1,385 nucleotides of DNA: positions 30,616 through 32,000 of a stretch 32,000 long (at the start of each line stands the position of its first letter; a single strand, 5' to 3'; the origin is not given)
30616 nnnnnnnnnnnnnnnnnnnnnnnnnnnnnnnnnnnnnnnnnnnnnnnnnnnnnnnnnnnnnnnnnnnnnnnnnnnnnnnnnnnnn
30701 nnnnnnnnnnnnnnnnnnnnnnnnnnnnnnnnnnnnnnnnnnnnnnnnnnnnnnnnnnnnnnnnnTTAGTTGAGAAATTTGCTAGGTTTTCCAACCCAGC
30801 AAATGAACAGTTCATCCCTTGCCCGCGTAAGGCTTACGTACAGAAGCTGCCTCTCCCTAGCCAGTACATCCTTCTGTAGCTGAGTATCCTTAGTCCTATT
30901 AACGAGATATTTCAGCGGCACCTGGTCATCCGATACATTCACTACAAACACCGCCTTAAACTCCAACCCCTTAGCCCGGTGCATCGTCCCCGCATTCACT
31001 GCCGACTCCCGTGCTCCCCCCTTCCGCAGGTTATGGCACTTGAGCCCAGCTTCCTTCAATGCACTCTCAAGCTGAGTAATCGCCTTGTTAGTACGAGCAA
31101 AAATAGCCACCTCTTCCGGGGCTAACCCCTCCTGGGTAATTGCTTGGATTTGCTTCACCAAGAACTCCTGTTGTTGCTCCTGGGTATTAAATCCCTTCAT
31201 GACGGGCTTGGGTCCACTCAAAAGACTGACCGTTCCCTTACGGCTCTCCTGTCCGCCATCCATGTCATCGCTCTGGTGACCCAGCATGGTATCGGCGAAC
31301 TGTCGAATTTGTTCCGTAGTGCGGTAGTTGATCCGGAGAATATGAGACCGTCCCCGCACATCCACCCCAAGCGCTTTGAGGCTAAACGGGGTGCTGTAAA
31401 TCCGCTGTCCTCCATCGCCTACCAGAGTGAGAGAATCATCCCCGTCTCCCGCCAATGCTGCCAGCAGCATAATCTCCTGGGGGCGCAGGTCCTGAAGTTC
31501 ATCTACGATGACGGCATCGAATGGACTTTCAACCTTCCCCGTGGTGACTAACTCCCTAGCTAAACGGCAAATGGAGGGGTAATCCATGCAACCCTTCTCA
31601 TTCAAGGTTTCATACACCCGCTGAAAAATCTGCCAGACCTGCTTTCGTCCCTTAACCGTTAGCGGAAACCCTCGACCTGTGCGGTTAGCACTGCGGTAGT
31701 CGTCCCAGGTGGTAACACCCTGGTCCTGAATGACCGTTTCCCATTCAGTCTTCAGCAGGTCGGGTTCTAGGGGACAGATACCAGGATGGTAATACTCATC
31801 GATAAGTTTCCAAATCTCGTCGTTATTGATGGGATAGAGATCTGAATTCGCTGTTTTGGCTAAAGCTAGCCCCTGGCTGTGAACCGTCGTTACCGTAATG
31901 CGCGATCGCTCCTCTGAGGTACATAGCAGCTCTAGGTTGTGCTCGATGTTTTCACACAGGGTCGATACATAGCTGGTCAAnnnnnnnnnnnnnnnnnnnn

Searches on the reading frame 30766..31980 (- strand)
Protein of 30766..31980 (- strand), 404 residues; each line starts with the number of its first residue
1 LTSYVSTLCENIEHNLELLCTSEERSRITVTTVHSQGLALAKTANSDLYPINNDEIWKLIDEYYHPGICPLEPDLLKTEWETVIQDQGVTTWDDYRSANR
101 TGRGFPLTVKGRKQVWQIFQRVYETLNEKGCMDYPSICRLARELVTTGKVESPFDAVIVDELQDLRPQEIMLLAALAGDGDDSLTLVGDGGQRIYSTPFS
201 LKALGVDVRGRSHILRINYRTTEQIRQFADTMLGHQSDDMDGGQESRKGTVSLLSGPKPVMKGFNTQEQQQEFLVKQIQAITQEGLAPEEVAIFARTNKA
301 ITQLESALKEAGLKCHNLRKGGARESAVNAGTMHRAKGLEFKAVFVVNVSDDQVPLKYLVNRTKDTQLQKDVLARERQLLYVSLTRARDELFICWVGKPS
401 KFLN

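Call 32: search_protein_families(library=pfam, proteins=[window:30766-31980:-], max_evalue=0.01)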
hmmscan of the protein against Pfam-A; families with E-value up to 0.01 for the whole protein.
window:30766-31980:- (404 aa): 6 families
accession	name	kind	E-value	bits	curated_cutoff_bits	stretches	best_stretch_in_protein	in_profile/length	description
PF13361.12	UvrD_C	-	1.7e-27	97.2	25.6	2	325-396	284-348/350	UvrD-like helicase C-terminal domain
PF00580.27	UvrD-helicase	-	1.4e-12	48.3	23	1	14-196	63-254/271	UvrD/REP helicase N-terminal domain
PF13538.12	UvrD_C_2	-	1.3e-10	41.4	27.4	2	330-350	4-24/52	UvrD-like helicase C-terminal domain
PF13245.12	AAA_19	-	2.5e-08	34.6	25.1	1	152-196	89-132/134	AAA domain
PF13087.12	AAA_12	-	3.3e-06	27.3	27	1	266-393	87-190/195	AAA domain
PF01443.25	Viral_helicase1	-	4.4e-05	23.8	21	0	314-394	178-227/228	Viral superfamily 1 RNA helicase core domain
